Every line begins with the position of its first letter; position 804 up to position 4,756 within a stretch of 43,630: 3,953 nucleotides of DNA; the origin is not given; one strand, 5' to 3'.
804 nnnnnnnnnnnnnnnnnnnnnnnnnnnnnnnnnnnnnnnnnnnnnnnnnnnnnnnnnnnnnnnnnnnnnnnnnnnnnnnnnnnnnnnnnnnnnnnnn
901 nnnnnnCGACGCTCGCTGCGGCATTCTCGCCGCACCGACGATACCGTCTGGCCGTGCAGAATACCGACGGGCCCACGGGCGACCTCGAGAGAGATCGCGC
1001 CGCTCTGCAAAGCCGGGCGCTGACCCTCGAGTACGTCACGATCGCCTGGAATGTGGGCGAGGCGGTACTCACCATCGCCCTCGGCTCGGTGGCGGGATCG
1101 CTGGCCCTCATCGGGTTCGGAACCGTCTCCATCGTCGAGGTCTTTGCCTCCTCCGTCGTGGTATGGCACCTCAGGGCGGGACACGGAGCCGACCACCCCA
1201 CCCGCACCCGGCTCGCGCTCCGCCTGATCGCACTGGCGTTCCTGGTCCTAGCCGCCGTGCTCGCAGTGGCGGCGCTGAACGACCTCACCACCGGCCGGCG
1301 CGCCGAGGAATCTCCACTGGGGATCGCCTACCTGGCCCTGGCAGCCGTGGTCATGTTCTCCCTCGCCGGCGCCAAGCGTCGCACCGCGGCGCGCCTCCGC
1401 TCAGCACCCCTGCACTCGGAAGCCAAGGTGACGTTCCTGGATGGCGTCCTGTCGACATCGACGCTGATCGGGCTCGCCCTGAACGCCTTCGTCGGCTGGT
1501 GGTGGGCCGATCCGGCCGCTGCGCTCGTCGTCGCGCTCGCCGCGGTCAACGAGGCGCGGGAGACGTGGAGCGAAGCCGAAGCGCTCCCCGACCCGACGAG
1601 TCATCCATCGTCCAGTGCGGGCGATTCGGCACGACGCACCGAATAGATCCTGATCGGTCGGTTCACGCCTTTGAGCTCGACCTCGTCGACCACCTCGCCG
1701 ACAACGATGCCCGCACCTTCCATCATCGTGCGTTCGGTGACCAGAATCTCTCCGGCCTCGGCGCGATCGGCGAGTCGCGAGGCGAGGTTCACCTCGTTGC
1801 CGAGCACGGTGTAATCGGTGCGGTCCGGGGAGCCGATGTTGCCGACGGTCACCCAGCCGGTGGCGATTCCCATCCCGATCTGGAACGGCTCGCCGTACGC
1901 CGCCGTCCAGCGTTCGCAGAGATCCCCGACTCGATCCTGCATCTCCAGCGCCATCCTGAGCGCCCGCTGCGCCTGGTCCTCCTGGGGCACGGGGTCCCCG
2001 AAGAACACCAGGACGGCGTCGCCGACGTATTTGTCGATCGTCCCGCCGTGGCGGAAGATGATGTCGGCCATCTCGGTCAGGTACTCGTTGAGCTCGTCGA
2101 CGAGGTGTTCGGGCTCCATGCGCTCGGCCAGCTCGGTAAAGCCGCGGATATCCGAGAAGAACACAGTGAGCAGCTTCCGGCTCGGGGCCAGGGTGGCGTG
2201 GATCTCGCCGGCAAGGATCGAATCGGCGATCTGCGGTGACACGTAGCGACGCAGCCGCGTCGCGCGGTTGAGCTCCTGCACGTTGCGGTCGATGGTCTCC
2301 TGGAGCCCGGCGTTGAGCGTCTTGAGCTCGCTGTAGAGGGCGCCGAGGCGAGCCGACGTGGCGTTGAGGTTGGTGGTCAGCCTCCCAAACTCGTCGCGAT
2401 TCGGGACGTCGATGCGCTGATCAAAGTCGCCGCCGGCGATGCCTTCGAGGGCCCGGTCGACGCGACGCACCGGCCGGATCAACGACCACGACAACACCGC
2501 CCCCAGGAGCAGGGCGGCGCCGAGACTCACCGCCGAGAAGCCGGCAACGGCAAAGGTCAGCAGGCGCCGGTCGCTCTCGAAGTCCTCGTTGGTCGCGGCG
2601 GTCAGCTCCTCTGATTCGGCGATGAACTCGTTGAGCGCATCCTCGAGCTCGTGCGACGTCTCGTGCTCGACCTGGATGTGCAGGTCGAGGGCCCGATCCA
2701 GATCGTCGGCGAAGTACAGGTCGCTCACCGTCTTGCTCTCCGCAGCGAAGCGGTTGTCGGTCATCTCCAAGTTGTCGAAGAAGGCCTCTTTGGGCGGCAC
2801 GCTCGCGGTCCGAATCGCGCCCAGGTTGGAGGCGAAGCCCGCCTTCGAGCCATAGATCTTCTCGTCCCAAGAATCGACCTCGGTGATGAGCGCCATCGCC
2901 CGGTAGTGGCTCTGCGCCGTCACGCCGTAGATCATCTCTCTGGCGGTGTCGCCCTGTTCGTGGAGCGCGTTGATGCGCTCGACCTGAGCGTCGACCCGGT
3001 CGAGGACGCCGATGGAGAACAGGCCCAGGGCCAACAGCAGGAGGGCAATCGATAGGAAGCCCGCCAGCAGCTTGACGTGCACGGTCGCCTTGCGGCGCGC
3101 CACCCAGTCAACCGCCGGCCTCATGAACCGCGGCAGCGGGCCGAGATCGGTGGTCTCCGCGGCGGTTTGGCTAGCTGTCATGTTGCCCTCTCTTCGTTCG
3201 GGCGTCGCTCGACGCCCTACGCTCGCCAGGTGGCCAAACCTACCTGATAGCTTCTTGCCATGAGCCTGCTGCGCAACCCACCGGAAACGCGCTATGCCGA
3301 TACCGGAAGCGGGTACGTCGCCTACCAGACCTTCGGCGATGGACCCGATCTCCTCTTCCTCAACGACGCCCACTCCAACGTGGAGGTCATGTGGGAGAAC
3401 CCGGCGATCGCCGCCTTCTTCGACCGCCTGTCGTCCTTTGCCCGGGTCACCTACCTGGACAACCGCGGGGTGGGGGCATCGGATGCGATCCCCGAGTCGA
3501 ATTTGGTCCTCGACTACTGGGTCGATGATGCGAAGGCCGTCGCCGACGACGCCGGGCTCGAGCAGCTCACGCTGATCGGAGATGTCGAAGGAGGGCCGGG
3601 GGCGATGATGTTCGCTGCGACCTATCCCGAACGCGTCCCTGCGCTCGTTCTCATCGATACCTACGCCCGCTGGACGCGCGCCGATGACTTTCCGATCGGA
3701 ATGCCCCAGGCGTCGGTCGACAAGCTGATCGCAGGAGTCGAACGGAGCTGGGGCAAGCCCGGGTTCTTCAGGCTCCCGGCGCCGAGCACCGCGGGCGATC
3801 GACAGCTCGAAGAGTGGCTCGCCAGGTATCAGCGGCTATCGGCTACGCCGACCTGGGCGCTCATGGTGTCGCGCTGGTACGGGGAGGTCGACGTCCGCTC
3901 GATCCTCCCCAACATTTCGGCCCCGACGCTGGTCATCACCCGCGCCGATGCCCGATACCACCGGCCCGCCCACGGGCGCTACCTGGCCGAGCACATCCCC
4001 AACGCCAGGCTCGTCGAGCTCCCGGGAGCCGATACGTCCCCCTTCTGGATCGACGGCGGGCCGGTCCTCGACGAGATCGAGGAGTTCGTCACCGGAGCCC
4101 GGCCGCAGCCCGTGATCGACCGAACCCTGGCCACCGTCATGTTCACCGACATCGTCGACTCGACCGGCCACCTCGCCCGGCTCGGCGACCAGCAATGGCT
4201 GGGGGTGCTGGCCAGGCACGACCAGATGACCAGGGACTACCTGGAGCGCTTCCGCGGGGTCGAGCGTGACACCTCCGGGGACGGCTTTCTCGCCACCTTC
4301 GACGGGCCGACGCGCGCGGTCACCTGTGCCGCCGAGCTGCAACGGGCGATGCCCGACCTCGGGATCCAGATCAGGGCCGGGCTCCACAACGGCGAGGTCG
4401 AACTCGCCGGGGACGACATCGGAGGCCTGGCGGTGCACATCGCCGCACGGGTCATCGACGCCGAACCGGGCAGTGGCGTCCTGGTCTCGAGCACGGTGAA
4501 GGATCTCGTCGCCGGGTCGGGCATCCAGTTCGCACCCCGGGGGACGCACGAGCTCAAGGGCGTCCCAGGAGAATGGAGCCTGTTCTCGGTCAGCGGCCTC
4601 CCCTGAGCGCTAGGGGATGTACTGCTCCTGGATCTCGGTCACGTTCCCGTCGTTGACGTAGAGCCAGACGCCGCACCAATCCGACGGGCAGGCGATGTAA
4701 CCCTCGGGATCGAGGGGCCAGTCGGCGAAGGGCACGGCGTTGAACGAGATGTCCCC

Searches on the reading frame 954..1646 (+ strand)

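Call 88: search_protein_families(library=pfam, proteins=[window:954-1646:+], max_evalue=0.001)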
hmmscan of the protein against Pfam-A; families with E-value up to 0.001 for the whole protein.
window:954-1646:+ (230 aa): 1 family
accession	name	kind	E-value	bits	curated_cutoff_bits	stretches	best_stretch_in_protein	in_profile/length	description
PF01545.26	Cation_efflux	-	3.1e-10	40.6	26.6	1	28-204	3-189/198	Cation efflux family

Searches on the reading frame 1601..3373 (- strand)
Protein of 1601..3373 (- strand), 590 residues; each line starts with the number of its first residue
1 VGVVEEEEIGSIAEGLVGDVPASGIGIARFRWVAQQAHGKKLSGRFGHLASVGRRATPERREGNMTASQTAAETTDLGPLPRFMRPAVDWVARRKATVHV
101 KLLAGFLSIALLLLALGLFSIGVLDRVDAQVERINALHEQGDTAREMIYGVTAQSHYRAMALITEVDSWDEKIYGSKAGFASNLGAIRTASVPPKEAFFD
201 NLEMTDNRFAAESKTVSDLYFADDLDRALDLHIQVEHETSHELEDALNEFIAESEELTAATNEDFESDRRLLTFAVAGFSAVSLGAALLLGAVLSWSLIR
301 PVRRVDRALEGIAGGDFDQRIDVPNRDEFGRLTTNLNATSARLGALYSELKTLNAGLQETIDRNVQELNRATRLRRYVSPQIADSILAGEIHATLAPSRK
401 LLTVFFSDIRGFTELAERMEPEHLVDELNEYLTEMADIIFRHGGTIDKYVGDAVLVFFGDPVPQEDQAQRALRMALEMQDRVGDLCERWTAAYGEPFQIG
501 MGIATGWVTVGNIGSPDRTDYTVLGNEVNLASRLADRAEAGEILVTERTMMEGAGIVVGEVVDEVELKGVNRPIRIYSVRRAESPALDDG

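Call 88: search_protein_families(library=pfam, proteins=[window:1601-3373:-], max_evalue=0.001)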
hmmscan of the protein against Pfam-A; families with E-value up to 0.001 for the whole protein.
window:1601-3373:- (590 aa): 2 families
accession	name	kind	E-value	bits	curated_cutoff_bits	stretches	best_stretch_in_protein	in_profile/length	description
PF00211.25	Guanylate_cyc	-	1.6e-26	93.5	21.9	1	402-577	9-179/183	Adenylate and Guanylate cyclase catalytic domain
PF00672.30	HAMP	-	7.1e-11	42.7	25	1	293-343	1-51/53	HAMP domain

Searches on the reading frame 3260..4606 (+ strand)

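Call 88: search_protein_families(library=pfam, proteins=[window:3260-4606:+], max_evalue=0.001)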
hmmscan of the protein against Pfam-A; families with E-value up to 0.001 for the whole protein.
window:3260-4606:+ (448 aa): 2 families
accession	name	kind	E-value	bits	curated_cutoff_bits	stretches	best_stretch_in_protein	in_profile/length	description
PF00561.26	Abhydrolase_1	-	3.5e-13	50.2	25.8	1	60-263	27-242/245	alpha/beta hydrolase fold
PF00211.25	Guanylate_cyc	-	1.3e-06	28.6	21.9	1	291-442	9-179/183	Adenylate and Guanylate cyclase catalytic domain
